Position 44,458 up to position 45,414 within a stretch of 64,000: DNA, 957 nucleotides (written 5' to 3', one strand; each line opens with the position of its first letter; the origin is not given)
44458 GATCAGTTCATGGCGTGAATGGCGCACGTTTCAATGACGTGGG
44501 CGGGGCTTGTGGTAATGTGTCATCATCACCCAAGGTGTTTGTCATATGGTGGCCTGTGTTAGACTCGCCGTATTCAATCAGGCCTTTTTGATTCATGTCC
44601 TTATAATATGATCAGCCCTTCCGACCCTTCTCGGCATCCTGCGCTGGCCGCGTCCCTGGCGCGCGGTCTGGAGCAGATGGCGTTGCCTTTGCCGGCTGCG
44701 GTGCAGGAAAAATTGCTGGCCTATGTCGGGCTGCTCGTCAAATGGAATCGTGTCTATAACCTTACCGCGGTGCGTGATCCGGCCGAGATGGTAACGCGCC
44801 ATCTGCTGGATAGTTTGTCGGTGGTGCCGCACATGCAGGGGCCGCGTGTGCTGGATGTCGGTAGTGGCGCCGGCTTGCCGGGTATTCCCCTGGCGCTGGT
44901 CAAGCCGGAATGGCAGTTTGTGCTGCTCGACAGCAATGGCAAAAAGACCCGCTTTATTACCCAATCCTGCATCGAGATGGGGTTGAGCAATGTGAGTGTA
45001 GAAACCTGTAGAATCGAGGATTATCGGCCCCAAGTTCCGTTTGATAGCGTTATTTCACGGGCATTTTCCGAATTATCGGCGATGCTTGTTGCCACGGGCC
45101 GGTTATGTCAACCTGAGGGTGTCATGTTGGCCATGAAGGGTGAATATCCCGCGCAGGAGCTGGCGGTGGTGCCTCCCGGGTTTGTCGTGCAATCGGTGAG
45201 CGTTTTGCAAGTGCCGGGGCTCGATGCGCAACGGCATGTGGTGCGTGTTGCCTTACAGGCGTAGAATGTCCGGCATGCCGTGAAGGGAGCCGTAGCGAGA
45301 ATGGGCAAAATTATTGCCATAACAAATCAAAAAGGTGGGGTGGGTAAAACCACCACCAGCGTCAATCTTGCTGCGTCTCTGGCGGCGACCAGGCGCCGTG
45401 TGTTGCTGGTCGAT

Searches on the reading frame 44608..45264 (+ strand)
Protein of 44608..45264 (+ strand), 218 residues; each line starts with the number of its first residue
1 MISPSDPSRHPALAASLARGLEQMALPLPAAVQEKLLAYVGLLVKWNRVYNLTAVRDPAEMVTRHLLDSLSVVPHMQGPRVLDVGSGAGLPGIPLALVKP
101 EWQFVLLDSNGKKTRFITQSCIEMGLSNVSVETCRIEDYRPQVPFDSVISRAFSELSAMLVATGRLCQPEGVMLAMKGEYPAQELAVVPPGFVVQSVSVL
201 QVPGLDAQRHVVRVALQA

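Call 12: search_protein_families(library=ncbifam, proteins=[window:44608-45264:+])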
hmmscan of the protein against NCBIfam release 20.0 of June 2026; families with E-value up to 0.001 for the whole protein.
window:44608-45264:+ (218 aa): 2 families
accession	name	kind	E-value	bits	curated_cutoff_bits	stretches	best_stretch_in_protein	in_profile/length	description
TIGR00138.1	rsmG_gidB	equivalog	1.6e-52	177.8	99.5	1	37-213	2-180/183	16S rRNA (guanine(527)-N(7))-methyltransferase RsmG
TIGR01983.1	UbiG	equivalog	0.00042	19.7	102.95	1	74-163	46-139/228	bifunctional 2-polyprenyl-6-hydroxyphenol methylase/3-demethylubiquinol 3-O-methyltransferase UbiG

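Call 21: find_encoding_contigs(protein=window:44608-45264:+, flank=10000, max_places=10)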
Protein window:44608-45264:+ (218 aa): 2 contigs read that carry it; 1 place shown.
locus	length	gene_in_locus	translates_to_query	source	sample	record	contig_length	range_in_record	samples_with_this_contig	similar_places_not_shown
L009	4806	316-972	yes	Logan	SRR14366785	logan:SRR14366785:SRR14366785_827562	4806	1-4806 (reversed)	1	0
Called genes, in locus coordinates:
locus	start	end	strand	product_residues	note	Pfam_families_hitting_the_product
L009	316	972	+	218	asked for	PF02527:GidB, PF13847:Methyltransf_31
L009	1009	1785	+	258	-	PF00142:Fer4_NifH (weak), PF01656:CbiA, PF02374:ArsA_ATPase (weak), PF06564:CBP_BcsQ, PF09140:MipZ, PF10609:ParA, PF13614:AAA_31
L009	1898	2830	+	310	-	PF02195:ParB_N, PF17762:HTH_ParB, PF23552:ParB_C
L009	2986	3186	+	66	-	PF09527:ATPase_gene1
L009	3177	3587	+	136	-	PF03899:ATP-synt_I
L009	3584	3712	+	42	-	-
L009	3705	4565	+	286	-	PF00119:ATP-synt_A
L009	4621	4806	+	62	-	?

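Call 27: find_homologous_proteins(query=window:44608-45264:+, max_evalue=1e-20)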
Query window:44608-45264:+ (218 aa): 7997 proteins with E <= 1e-20 among 8000 candidates; the best 120 are listed.
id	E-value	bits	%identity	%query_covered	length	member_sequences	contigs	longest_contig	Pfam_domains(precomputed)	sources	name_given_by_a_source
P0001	6.2e-137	472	100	100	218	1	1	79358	PF13847.13,PF02527.22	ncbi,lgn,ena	-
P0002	8.5e-129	445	94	100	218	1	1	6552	PF13847.13,PF02527.22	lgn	-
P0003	3.0e-115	401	85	100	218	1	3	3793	PF13847.13,PF13649.13,PF02527.22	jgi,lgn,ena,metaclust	metaclust:\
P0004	1.3e-114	399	87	100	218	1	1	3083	PF13847.13,PF05175.21,PF02527.22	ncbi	-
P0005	4.3e-114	397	85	100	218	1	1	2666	PF13847.13,PF13649.13,PF02527.22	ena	-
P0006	1.8e-113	395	84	100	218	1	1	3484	PF13847.13,PF05175.21,PF13649.13,PF02527.22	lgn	-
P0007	3.5e-113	394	84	100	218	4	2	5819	PF13847.13,PF13649.13,PF02527.22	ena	-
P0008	1.3e-112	393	84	100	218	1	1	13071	PF13847.13,PF13649.13,PF02527.22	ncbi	-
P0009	1.5e-112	392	85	98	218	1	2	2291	PF13847.13,PF02527.22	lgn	-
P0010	1.5e-112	392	83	100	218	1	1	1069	PF13847.13,PF13649.13,PF02527.22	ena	-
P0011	9.9e-112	390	84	100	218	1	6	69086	PF13847.13,PF13649.13,PF02527.22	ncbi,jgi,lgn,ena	-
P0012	3.8e-111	388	82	100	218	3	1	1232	PF13847.13,PF13649.13,PF02527.22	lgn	-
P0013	9.4e-111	386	83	100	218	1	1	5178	PF13847.13,PF05175.21,PF02527.22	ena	-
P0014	7.0e-110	384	82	100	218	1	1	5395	PF13847.13,PF05175.21,PF02527.22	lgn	-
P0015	1.8e-109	382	82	100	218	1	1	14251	PF13847.13,PF05175.21,PF02527.22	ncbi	-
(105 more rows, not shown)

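Call 29: find_encoding_contigs(protein=P0002, flank=10000, max_places=4)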
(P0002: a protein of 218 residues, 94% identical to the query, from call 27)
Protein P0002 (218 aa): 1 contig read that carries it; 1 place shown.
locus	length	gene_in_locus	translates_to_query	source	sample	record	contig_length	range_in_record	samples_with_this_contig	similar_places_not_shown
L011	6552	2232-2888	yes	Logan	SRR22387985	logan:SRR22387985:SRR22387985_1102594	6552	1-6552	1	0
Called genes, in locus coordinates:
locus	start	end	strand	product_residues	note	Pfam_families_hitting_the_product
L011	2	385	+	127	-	?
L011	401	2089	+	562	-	PF07719:TPR_2 (faint), PF13428:TPR_14 (faint), PF13432:TPR_16 (faint), PF14561:TPR_20 (faint), PF24575:TPR_Slam (faint), PF14559:TPR_19 (weak), PF21197:PgaA_barrel (faint)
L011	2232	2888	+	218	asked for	PF02527:GidB, PF13847:Methyltransf_31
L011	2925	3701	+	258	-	PF00142:Fer4_NifH (weak), PF01656:CbiA, PF02374:ArsA_ATPase (weak), PF06564:CBP_BcsQ, PF09140:MipZ, PF10609:ParA, PF13614:AAA_31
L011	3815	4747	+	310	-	PF02195:ParB_N, PF17762:HTH_ParB, PF23552:ParB_C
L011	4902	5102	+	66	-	PF09527:ATPase_gene1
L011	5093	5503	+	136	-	PF03899:ATP-synt_I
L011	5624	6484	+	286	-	PF00119:ATP-synt_A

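Call 30: find_encoding_contigs(protein=P0011, flank=10000, max_places=6)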
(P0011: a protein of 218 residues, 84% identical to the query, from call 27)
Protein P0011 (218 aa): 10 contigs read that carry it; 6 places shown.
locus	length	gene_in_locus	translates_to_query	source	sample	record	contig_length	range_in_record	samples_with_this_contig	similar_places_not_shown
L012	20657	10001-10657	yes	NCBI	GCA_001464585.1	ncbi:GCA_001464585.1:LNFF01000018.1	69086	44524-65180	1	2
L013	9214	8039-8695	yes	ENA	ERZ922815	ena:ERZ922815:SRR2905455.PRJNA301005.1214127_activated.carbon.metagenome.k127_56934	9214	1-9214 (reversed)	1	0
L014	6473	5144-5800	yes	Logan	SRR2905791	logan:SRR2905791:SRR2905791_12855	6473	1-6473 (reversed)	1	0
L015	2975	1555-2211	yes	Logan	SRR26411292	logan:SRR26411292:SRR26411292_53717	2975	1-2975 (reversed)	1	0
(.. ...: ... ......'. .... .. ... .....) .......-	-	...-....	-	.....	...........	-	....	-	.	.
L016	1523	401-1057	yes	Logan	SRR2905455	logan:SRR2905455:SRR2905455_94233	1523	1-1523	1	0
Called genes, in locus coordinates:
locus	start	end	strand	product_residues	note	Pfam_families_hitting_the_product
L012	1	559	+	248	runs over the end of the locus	PF09694:Gcw_chp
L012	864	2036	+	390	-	PF00768:Peptidase_S11, PF13354:Beta-lactamase2, PF07943:PBP5_C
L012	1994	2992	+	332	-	PF01063:Aminotran_4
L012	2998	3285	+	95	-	PF04359:DUF493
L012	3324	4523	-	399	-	PF05834:Lycopene_cycl (faint), PF07992:Pyr_redox_2, PF00070:Pyr_redox, PF18113:Rbx_binding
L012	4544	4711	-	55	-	PF00301:Rubredoxin, PF21349:RUBY_RBDX (faint)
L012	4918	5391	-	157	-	PF00210:Ferritin (faint), PF02915:Rubrerythrin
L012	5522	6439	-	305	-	PF00126:HTH_1, PF03466:LysR_substrate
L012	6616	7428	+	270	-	PF27166:FimB (weak)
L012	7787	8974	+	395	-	PF06032:S-Me-THD_N, PF20906:S-Me-THD_C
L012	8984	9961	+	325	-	PF08447:PAS_3, PF00990:GGDEF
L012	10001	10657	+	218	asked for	PF02527:GidB, PF13847:Methyltransf_31, PF13649:Methyltransf_25 (weak)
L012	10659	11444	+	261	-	PF00142:Fer4_NifH (weak), PF01656:CbiA, PF02374:ArsA_ATPase (weak), PF06564:CBP_BcsQ, PF09140:MipZ, PF10609:ParA, PF13614:AAA_31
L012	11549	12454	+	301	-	PF02195:ParB_N, PF17762:HTH_ParB, PF23552:ParB_C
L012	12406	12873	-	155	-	-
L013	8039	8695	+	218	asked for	PF02527:GidB, PF13847:Methyltransf_31, PF13649:Methyltransf_25 (weak)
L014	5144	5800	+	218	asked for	PF02527:GidB, PF13847:Methyltransf_31, PF13649:Methyltransf_25 (weak)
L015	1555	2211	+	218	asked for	PF02527:GidB, PF13847:Methyltransf_31, PF13649:Methyltransf_25 (weak)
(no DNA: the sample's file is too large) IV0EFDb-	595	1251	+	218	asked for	PF02527:GidB, PF13847:Methyltransf_31, PF13649:Methyltransf_25 (weak)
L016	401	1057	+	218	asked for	PF02527:GidB, PF13847:Methyltransf_31, PF13649:Methyltransf_25 (weak)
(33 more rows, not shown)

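Call 31: find_encoding_contigs(protein=P0008, flank=10000, max_places=4)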
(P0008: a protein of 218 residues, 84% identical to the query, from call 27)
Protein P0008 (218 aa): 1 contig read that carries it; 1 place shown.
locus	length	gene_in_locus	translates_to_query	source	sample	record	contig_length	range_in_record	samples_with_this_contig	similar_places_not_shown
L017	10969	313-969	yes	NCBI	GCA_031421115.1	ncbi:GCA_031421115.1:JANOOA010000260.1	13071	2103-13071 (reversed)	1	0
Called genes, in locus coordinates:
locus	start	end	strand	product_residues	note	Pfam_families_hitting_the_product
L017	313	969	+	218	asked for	PF02527:GidB, PF13847:Methyltransf_31, PF13649:Methyltransf_25 (weak)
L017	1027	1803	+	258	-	PF00142:Fer4_NifH (weak), PF01656:CbiA, PF02374:ArsA_ATPase (weak), PF06564:CBP_BcsQ, PF09140:MipZ, PF10609:ParA, PF13614:AAA_31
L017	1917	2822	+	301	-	PF02195:ParB_N, PF17762:HTH_ParB, PF23552:ParB_C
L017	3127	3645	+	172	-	PF03899:ATP-synt_I (faint)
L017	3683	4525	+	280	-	PF00119:ATP-synt_A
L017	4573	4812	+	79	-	PF00137:ATP-synt_C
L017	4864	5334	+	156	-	PF00430:ATP-synt_B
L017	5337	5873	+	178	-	PF00213:OSCP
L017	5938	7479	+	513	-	PF02874:ATP-synt_ab_N, PF00006:ATP-synt_ab, PF06745:ATPase (faint), PF00306:ATP-synt_ab_C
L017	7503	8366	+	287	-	PF00231:ATP-synt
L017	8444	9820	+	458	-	PF02874:ATP-synt_ab_N, PF00006:ATP-synt_ab, PF22919:ATP-synt_VA_C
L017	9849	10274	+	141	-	PF02823:ATP-synt_DE_N, PF00401:ATP-synt_DE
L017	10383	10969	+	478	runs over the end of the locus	PF00483:NTP_transferase, PF12804:NTP_transf_3, PF25084:LbH_EIF2B, PF25087:GMPPB_C, PF00132:Hexapep, PF25087:GMPPB_C (weak), PF00132:Hexapep, PF14602:Hexapep_2, +1 more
